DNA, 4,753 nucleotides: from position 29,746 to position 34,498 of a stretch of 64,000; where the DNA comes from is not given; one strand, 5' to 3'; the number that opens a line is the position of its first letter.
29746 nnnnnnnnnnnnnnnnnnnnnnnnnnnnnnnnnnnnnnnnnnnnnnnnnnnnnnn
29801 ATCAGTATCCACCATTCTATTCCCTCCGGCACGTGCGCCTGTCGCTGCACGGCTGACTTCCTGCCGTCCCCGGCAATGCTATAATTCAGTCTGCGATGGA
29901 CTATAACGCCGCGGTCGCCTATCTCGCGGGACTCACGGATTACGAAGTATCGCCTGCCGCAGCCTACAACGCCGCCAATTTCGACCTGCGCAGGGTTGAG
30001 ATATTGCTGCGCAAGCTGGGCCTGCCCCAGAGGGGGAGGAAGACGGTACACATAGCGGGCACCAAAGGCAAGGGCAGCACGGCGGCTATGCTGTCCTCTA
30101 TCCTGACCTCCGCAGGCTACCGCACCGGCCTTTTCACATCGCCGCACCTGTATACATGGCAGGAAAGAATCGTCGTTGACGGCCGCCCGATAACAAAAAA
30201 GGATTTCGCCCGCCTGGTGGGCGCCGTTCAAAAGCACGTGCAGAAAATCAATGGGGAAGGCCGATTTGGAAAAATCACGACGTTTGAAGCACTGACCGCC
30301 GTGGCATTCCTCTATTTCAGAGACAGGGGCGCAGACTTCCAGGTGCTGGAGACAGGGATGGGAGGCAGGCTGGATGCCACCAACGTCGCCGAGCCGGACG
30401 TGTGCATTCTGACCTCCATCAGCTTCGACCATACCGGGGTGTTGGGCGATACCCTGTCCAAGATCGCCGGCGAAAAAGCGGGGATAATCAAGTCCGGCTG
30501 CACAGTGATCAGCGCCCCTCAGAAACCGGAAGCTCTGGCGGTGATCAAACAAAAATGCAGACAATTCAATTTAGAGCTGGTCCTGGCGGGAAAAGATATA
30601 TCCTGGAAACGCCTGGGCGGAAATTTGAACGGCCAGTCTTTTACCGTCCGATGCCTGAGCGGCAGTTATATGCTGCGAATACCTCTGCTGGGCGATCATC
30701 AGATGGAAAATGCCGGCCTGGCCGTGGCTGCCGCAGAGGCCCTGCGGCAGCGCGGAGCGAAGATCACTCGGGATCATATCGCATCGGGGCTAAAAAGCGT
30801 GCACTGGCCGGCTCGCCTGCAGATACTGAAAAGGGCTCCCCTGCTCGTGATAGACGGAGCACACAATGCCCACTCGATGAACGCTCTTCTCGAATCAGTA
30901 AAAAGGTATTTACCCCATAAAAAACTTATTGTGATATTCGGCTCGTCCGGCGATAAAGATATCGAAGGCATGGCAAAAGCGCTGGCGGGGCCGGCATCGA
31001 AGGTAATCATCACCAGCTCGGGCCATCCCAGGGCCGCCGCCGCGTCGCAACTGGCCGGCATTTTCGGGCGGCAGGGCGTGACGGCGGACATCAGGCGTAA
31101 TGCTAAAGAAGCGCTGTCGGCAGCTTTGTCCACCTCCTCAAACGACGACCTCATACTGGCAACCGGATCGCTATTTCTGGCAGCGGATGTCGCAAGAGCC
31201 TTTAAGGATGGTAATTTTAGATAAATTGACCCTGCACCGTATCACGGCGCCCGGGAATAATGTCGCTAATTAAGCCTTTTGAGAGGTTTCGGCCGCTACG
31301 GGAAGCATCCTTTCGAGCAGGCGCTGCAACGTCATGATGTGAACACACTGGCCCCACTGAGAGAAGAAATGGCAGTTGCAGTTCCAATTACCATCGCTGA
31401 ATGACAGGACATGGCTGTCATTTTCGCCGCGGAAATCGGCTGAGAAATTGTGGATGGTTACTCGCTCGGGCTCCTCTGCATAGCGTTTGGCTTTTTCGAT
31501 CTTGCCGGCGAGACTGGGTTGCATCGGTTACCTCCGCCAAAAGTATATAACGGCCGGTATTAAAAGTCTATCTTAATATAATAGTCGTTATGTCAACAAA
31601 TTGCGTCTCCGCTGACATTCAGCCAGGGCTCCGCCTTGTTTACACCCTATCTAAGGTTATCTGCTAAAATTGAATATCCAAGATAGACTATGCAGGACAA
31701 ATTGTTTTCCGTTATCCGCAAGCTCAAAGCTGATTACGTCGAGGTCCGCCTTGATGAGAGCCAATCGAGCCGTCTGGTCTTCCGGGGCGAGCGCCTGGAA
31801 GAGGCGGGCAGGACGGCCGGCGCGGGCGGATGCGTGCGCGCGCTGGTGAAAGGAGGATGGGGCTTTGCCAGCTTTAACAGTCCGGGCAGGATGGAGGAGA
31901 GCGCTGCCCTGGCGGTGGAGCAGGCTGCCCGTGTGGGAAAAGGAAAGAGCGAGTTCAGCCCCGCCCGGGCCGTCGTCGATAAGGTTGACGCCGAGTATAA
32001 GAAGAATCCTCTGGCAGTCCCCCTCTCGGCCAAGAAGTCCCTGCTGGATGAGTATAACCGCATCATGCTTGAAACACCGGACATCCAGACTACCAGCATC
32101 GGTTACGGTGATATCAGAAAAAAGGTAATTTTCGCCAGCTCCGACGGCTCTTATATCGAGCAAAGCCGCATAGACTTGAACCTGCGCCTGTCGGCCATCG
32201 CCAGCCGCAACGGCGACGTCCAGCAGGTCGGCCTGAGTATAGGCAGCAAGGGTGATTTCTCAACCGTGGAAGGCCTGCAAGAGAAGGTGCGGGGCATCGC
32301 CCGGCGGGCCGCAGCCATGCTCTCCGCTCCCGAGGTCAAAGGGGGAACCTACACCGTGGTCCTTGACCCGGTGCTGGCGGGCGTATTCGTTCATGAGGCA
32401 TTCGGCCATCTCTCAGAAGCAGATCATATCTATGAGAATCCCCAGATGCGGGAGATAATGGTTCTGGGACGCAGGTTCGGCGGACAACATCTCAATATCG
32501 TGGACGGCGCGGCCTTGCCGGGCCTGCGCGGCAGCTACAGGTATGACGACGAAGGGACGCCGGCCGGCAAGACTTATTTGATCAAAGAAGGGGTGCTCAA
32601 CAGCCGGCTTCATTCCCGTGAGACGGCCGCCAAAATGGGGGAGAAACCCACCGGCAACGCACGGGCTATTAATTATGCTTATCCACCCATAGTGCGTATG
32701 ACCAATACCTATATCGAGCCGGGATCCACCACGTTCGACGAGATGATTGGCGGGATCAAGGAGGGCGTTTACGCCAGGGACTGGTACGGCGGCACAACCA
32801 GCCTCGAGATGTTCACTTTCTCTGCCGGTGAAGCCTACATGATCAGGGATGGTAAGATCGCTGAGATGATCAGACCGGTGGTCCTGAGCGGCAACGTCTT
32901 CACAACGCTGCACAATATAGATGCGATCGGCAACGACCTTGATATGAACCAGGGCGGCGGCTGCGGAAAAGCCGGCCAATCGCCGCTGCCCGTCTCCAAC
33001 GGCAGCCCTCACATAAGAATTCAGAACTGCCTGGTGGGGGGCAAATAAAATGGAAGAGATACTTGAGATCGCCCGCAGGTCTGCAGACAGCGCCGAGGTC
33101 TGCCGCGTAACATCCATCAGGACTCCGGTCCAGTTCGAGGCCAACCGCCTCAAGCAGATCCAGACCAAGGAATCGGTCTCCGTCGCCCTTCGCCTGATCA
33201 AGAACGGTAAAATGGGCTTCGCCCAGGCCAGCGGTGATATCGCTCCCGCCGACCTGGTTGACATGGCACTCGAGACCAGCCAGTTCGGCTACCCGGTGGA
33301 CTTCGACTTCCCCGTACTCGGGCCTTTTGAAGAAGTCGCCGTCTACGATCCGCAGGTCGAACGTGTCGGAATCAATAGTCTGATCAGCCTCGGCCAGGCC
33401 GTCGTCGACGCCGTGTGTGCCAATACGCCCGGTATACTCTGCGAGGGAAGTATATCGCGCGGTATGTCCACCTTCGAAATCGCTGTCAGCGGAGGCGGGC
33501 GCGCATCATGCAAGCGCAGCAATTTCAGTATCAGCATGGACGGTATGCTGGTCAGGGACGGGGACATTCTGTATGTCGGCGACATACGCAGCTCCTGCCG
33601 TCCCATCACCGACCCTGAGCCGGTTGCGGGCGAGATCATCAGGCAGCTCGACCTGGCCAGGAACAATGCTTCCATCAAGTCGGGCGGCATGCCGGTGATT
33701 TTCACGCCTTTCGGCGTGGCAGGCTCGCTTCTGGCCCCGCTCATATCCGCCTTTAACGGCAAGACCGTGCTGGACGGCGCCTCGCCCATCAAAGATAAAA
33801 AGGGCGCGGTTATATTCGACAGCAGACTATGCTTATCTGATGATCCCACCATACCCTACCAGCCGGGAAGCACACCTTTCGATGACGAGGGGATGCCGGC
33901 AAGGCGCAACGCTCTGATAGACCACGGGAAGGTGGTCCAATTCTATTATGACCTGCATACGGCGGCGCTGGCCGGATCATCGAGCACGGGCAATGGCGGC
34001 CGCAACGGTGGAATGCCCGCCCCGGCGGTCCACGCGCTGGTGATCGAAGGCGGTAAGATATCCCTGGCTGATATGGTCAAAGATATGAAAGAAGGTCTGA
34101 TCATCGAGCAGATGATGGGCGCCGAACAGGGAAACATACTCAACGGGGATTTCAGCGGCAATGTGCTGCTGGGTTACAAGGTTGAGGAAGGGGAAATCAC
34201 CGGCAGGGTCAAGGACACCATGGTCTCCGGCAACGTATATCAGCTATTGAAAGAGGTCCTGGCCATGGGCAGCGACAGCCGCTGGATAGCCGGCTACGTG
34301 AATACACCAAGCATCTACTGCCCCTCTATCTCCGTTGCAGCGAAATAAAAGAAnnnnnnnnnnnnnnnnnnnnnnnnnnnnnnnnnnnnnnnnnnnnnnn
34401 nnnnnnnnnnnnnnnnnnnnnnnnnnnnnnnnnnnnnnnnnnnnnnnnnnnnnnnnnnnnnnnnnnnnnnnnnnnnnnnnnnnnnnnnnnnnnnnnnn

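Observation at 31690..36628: Tight five-gene operon TldD - TldE - PAC2 - HEAT-repeat - GNAT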

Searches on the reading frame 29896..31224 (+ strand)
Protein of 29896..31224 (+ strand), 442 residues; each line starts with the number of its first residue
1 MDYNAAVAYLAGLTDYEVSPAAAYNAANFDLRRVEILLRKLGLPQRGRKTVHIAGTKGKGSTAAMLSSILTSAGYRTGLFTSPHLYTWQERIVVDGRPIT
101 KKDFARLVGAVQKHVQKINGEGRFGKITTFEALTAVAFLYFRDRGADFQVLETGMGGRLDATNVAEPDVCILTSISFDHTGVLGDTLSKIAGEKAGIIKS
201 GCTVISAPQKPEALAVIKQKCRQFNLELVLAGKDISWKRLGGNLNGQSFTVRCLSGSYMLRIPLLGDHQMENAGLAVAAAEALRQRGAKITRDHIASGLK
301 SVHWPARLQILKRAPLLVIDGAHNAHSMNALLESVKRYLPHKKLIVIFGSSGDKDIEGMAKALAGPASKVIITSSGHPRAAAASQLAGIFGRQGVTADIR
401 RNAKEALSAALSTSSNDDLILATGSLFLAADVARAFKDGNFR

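Call 5: search_protein_families(library=pfam, proteins=[window:29896-31224:+], max_evalue=0.01)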
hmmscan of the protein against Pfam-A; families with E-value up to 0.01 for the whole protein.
window:29896-31224:+ (442 aa): 2 families
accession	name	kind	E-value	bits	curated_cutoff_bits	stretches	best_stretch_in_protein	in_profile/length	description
PF02875.26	Mur_ligase_C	-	2.7e-21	77.2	28.4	1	307-425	2-126/127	Mur ligase, glutamate ligase domain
PF08245.18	Mur_ligase_M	-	1.3e-15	58.3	24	1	53-280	1-200/200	Mur ligase middle domain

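Call 6: search_protein_families(library=ncbifam, proteins=[window:29896-31224:+], max_evalue=0.01)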
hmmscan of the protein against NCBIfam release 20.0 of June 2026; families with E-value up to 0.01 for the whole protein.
window:29896-31224:+ (442 aa): 26 families (the best 25 are shown)
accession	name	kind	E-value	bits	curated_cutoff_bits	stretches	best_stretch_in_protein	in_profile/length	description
TIGR01499.1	folC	subfamily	1.6e-119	399.9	162.65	1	31-434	1-398/400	bifunctional protein FolC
NF047860.1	Tet-DihydfolSynFolCMyb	equivalog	1.7e-89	300.9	700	1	30-416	45-435/468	bifunctional tetrahydrofolate synthase/dihydrofolate synthase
NF008101.0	PRK10846.1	equivalog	1.7e-60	205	360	1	27-436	28-414/422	bifunctional tetrahydrofolate synthase/dihydrofolate synthase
TIGR01085.1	murE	subfamily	2.2e-27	96.1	257.3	2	108-424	117-445/472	UDP-N-acetylmuramyl-tripeptide synthetase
NF001126.0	PRK00139.1-4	equivalog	2.2e-21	75.9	373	2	165-424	192-456/486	UDP-N-acetylmuramoyl-L-alanyl-D-glutamate--2,6-diaminopimelate ligase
NF008896.0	PRK11929.1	equivalog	6e-21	74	1023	1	119-424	152-472/965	bifunctional UDP-N-acetylmuramoyl-L-alanyl-D-glutamate--2,6-diaminopimelate ligase MurE/UDP-N-acetylmuramoyl-tripeptide--D-alanyl-D-alanine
TIGR01143.1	murF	subfamily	1.1e-19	70.7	288.6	1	142-350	122-333/418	UDP-N-acetylmuramoyl-tripeptide--D-alanyl-D-alanine ligase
NF001124.0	PRK00139.1-2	equivalog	1.6e-19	70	476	1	46-424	107-466/500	UDP-N-acetylmuramoyl-L-alanyl-D-glutamate--2,6-diaminopimelate ligase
NF001130.0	PRK00139.2-4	equivalog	7.9e-17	61.1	715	1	254-424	313-484/516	UDP-N-acetylmuramoyl-L-alanyl-D-glutamate--2,6-diaminopimelate ligase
TIGR01082.1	murC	equivalog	9.6e-17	61.2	335.1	2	166-348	167-352/449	UDP-N-acetylmuramate--L-alanine ligase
TIGR02068.2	cya_phycin_syn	equivalog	1.2e-16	59.9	850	1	267-422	682-846/862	cyanophycin synthetase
NF010628.0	PRK14022.1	equivalog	1.9e-16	59.9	536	1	168-422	202-453/483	UDP-N-acetylmuramoyl-L-alanyl-D-glutamate--L-lysine ligase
NF053648.1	pMurE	equivalog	1.5e-14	53.6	600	1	163-424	186-450/464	pseudomurein biosynthesis peptide ligase pMurE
NF001127.0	PRK00139.2-1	equivalog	1.9e-14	53.3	997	1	254-424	313-484/520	UDP-N-acetylmuramoyl-L-alanyl-D-glutamate--2,6-diaminopimelate ligase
NF010623.0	PRK14016.1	subfamily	4.4e-14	51.6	877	1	267-422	684-848/871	cyanophycin synthetase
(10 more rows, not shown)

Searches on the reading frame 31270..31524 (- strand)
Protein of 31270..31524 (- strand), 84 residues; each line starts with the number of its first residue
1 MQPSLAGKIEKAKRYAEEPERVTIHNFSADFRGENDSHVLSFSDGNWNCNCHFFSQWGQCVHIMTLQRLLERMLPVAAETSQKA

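Call 5: search_protein_families(library=pfam, proteins=[window:31270-31524:-], max_evalue=0.01)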
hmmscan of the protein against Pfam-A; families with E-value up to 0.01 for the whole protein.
window:31270-31524:- (84 aa): 0 families

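Call 6: search_protein_families(library=ncbifam, proteins=[window:31270-31524:-], max_evalue=0.01)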
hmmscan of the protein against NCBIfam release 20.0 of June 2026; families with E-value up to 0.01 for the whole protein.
window:31270-31524:- (84 aa): 1 family
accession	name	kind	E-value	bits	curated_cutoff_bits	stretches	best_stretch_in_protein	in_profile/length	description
NF045703.1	rSAM_Tes_intein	exception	0.0078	14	1700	1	25-74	582-633/1040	tetraether lipid synthase Tes, intein-containing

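Call 66: search_protein_families(library=pfam, proteins=[window:31270-31524:-], max_evalue=0.1)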
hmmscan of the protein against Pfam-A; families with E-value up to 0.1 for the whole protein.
window:31270-31524:- (84 aa): 0 families

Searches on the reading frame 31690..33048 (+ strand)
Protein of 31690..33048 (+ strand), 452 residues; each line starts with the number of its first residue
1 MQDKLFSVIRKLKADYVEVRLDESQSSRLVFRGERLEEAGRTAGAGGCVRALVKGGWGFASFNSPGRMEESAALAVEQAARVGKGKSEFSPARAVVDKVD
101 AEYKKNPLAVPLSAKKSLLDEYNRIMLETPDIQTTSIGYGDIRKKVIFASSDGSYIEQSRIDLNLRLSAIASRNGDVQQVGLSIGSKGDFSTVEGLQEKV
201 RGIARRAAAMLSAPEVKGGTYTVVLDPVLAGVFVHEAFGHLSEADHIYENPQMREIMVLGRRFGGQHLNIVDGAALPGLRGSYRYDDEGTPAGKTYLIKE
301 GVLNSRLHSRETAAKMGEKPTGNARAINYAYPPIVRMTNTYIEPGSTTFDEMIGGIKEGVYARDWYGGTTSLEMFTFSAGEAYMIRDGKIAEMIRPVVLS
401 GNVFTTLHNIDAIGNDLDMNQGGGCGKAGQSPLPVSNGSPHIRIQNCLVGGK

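Call 5: search_protein_families(library=pfam, proteins=[window:31690-33048:+], max_evalue=0.01)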
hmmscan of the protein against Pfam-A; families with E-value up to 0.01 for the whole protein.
window:31690-33048:+ (452 aa): 3 families
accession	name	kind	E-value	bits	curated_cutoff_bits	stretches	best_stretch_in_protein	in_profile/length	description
PF19289.4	PmbA_TldD_3rd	-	6.5e-62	209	22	1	219-451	2-220/220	PmbA/TldA metallopeptidase C-terminal domain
PF01523.21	PmbA_TldD_1st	-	8.1e-11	42.3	20.9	1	17-80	1-62/65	PmbA/TldA metallopeptidase domain 1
PF19290.4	PmbA_TldD_2nd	-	2e-10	41.5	20.9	1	106-209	2-103/109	PmbA/TldA metallopeptidase central domain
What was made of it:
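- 31690..33048 (+): TldD, the catalytic subunit of the TldD/E metalloprotease (452 aa). Pfam PmbA_TldD domains 1-3 (call 5).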

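Call 6: search_protein_families(library=ncbifam, proteins=[window:31690-33048:+], max_evalue=0.01)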
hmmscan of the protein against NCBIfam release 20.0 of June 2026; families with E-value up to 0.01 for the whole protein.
window:31690-33048:+ (452 aa): 3 families
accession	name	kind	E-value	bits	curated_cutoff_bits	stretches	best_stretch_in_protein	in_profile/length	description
NF040952.1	Arch_mtprotase_TldD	equivalog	3e-81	273.4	635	1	10-450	8-443/443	zinc metalloprotease TldD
NF008006.0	PRK10735.1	equivalog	6.3e-50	170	513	1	4-451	20-479/481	metalloprotease TldD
NF008268.0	PRK11040.1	equivalog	1e-09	37.6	438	1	148-426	168-434/446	metalloprotease PmbA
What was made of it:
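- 31690..33048 (+): NCBIfam archaeal TldD model 273 bits, below its equivalog cutoff (call 6).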

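Call 53: search_solved_structures(query=window:31690-33048:+, max_evalue=0.001)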
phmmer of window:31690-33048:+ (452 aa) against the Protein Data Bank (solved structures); distinct sequences matched with E-value up to 0.001: 9.
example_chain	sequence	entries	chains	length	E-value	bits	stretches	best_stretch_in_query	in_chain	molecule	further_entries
5nj5_A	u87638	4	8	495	1.4e-47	165.7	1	11-451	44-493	Metalloprotease TldD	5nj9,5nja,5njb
5njc_A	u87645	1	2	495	1e-46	163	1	11-451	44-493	Metalloprotease TldD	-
5njf_A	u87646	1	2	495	4.1e-46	160.9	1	11-451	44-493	Metalloprotease TldD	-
1vl4_A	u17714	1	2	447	6.3e-18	68.1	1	201-421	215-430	pmbA-related protein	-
1vpb_A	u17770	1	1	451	1.2e-12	50.7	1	205-421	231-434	putative modulator of DNA gyrase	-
5nj5_B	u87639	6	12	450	6.7e-09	38.3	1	162-427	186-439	Metalloprotease PmbA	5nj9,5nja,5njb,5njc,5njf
3tv9_A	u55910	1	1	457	1.3e-08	37.4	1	164-427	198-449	Putative peptide maturation protein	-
3qtd_A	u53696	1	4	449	3.8e-06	29.3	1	197-420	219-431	PmbA protein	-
6j6a_A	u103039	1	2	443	7e-06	28.4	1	217-414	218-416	Zinc-dependent protease, TldD/PmbA family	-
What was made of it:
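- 31690..33048 (+): E. coli TldD structure 5nj5_A, E=1.4e-47 (call 53).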

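Call 79: search_protein_families(library=padloc, proteins=[window:31690-33048:+], max_evalue=0.01)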
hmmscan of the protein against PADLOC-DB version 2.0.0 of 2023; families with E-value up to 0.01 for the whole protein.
window:31690-33048:+ (452 aa): 0 families

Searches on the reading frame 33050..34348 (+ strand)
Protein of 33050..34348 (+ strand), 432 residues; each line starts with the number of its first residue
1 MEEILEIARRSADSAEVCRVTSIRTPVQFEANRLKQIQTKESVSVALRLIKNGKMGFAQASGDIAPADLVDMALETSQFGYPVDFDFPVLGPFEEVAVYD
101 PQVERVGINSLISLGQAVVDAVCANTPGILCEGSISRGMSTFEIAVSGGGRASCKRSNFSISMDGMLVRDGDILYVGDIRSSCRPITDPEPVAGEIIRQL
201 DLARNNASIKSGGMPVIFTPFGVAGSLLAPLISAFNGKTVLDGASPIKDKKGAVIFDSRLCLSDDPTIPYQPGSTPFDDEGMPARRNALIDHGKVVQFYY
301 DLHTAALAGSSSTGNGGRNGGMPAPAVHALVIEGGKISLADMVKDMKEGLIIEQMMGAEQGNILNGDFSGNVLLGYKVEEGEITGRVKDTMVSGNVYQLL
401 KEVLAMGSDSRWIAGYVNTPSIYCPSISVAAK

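Call 5: search_protein_families(library=pfam, proteins=[window:33050-34348:+], max_evalue=0.01)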
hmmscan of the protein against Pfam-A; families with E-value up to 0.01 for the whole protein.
window:33050-34348:+ (432 aa): 2 families
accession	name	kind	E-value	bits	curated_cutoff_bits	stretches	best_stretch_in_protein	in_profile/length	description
PF19289.4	PmbA_TldD_3rd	-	2.3e-64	217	22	1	211-430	1-219/220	PmbA/TldA metallopeptidase C-terminal domain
PF01523.21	PmbA_TldD_1st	-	3.5e-07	30.7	20.9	1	15-74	1-62/65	PmbA/TldA metallopeptidase domain 1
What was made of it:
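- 33050..34348 (+): TldE/PmbA, the non-catalytic partner subunit (432 aa). Pfam PmbA_TldD_3rd 217 bits (call 5).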

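Call 6: search_protein_families(library=ncbifam, proteins=[window:33050-34348:+], max_evalue=0.01)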
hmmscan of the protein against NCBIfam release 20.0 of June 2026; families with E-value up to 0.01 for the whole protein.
window:33050-34348:+ (432 aa): 3 families
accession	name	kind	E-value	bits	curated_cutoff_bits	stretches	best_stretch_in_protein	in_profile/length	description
NF008268.0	PRK11040.1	equivalog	1.1e-24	86.9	438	1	168-431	192-445/446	metalloprotease PmbA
NF040952.1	Arch_mtprotase_TldD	equivalog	5e-21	75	635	1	247-417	247-419/443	zinc metalloprotease TldD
NF008006.0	PRK10735.1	equivalog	2.7e-15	55.8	513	1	205-410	239-445/481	metalloprotease TldD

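Call 54: search_solved_structures(query=window:33050-34348:+, max_evalue=0.001)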
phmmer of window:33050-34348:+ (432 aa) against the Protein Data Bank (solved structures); distinct sequences matched with E-value up to 0.001: 9.
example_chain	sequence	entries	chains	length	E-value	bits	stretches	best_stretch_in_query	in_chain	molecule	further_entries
6j6a_A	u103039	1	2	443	3.1e-35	125.4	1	2-424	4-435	Zinc-dependent protease, TldD/PmbA family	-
1vl4_A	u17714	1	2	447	2.4e-26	96.1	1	189-432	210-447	pmbA-related protein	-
5nj5_B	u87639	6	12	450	7.2e-19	71.5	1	158-430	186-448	Metalloprotease PmbA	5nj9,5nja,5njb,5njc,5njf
1vpb_A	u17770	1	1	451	9.6e-19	71.1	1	95-416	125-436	putative modulator of DNA gyrase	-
3tv9_A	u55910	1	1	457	2.3e-18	69.8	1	174-412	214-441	Putative peptide maturation protein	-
3qtd_A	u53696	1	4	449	5.3e-18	68.6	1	207-431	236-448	PmbA protein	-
5njf_A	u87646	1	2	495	1.3e-14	57.5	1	195-411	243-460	Metalloprotease TldD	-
5njc_A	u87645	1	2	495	4.1e-14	55.8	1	196-411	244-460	Metalloprotease TldD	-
5nj5_A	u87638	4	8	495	5.8e-14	55.3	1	196-411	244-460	Metalloprotease TldD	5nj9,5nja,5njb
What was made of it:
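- On TldD/TldE (PmbA) metalloprotease: PDB hits to 5nj5 chains A and B (calls 53, 54).
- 33050..34348 (+): PDB 6j6a E=3e-35 and E. coli PmbA 5nj5_B E=7e-19 (call 54).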

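Call 79: search_protein_families(library=padloc, proteins=[window:33050-34348:+], max_evalue=0.01)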
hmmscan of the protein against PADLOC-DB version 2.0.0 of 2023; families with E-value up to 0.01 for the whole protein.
window:33050-34348:+ (432 aa): 0 families
